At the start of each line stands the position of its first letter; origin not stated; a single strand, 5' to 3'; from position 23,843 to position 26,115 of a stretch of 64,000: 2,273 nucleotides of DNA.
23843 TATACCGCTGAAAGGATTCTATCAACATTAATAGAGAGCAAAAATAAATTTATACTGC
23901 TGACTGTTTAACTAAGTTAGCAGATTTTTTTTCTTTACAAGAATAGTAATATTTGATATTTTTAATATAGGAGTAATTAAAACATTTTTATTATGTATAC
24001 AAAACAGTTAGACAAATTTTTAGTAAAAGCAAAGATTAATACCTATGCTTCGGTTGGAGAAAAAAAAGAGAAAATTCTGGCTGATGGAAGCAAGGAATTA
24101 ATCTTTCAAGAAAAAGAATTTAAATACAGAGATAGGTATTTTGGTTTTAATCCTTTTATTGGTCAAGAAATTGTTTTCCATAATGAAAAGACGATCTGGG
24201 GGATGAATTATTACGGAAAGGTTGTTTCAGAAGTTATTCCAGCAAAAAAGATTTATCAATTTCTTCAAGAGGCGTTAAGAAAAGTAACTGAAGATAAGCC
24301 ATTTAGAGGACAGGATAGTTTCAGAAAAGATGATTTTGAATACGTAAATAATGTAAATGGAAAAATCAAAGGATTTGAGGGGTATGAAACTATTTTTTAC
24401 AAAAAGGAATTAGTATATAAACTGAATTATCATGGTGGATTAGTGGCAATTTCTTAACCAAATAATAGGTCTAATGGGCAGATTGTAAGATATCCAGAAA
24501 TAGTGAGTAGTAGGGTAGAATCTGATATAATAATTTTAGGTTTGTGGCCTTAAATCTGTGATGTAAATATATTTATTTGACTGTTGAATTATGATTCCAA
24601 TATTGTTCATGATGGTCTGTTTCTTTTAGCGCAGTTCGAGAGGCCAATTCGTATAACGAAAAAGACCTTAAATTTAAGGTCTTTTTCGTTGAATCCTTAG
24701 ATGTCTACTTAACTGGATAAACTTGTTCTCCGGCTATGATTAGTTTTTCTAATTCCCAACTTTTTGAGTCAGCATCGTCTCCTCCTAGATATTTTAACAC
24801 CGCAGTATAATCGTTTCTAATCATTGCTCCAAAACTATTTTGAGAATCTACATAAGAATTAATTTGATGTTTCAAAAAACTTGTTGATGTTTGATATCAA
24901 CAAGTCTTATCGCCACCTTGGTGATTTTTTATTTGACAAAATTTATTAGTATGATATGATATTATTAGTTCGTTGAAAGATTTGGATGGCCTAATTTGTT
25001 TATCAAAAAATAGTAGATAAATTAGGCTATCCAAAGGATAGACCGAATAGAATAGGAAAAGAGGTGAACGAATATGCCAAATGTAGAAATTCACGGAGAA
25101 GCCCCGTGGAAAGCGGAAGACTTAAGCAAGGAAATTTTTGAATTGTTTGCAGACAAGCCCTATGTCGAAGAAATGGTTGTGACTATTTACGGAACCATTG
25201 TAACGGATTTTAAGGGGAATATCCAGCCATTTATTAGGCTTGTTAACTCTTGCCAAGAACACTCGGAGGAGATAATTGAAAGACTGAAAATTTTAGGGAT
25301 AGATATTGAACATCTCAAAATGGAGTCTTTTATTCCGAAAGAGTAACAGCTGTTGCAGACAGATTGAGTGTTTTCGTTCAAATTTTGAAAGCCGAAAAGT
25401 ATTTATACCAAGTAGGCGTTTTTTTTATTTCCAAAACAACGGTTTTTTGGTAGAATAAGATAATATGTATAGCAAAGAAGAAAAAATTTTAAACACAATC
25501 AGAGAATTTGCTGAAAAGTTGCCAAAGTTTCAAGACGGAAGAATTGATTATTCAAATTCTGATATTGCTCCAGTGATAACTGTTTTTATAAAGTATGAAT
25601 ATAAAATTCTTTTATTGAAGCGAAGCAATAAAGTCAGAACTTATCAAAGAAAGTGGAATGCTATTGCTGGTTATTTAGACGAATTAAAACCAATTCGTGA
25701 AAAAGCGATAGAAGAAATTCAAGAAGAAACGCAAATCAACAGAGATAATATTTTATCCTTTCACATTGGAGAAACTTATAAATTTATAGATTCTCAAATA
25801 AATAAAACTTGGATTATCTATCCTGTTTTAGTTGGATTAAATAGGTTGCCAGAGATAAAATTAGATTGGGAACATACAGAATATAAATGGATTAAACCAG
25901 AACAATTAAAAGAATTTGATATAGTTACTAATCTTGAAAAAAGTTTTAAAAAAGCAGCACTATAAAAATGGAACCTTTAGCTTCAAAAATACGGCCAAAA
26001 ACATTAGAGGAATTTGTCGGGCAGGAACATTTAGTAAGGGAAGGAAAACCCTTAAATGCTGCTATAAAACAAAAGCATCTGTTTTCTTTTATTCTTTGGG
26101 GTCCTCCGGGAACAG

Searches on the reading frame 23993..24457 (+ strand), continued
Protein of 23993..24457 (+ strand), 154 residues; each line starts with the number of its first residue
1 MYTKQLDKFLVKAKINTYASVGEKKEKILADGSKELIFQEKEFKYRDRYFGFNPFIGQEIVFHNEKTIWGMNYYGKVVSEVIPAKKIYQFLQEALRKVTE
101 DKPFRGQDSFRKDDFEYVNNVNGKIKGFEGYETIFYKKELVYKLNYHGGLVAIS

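Call 98: search_protein_families(library=pfam, alignment_id=A6, max_evalue=1)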
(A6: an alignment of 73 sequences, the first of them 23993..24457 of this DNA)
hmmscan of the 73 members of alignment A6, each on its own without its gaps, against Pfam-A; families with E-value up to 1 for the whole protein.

A. member 1, window:23993-24457:+ (154 aa): 3 families
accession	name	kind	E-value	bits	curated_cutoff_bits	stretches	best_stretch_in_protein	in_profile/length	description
PF18931.5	DUF5680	-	1.7e-37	128.4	25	1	47-151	1-104/104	Domain of unknown function (DUF5680)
PF24947.1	PGM1_C_vert_fung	-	0.099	13.4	27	1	84-138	17-76/138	Phosphoglucomutase-1, C-terminal domain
PF20439.3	SpoIVA_C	-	0.1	13.2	25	1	63-98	18-56/76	Sporulation stage IV protein A, C-terminal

B. families by the number of members that match (of 73 scanned): 22 families
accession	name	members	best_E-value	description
PF18931.5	DUF5680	73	9.2e-38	Domain of unknown function (DUF5680)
PF24947.1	PGM1_C_vert_fung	2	0.099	Phosphoglucomutase-1, C-terminal domain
PF21743.3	PTM_DIR17_Tudor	1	0.001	PTM/DIR17-like, Tudor domain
PF01513.26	NAD_kinase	1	0.01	ATP-NAD kinase N-terminal domain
PF18507.7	WW_1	1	0.024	WW domain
PF16144.10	DUF4852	1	0.036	Domain of unknown function (DUF4852)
PF11242.13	DUF2774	1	0.051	Protein of unknown function (DUF2774)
PF06369.18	Anemone_cytotox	1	0.058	Sea anemone cytotoxic protein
PF06194.16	Phage_Orf51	1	0.064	Phage Conserved Open Reading Frame 51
PF06174.16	DUF987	1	0.071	Protein of unknown function (DUF987)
PF03154.20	Atrophin-1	1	0.073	Atrophin-1 family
PF16304.10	DUF4946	1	0.083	Domain of unknown function (DUF4946)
PF20439.3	SpoIVA_C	1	0.1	Sporulation stage IV protein A, C-terminal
PF02223.23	Thymidylate_kin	1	0.12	Thymidylate kinase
PF21189.3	PHA02142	1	0.12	PHA02142 OB-fold domain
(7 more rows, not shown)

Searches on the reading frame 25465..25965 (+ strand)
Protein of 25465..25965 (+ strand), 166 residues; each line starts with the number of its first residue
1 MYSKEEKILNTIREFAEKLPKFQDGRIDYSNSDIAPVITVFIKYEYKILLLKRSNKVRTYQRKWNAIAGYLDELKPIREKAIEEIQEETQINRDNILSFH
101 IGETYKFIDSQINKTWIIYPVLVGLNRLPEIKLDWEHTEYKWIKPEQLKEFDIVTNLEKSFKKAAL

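Call 7: search_protein_families(library=pfam, proteins=[window:25465-25965:+], max_evalue=0.01)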
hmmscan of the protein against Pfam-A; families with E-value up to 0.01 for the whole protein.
window:25465-25965:+ (166 aa): 1 family
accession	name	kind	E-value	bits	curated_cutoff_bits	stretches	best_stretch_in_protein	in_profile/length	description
PF00293.34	NUDIX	-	1e-09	38.9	21.1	1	44-157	13-127/134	NUDIX domain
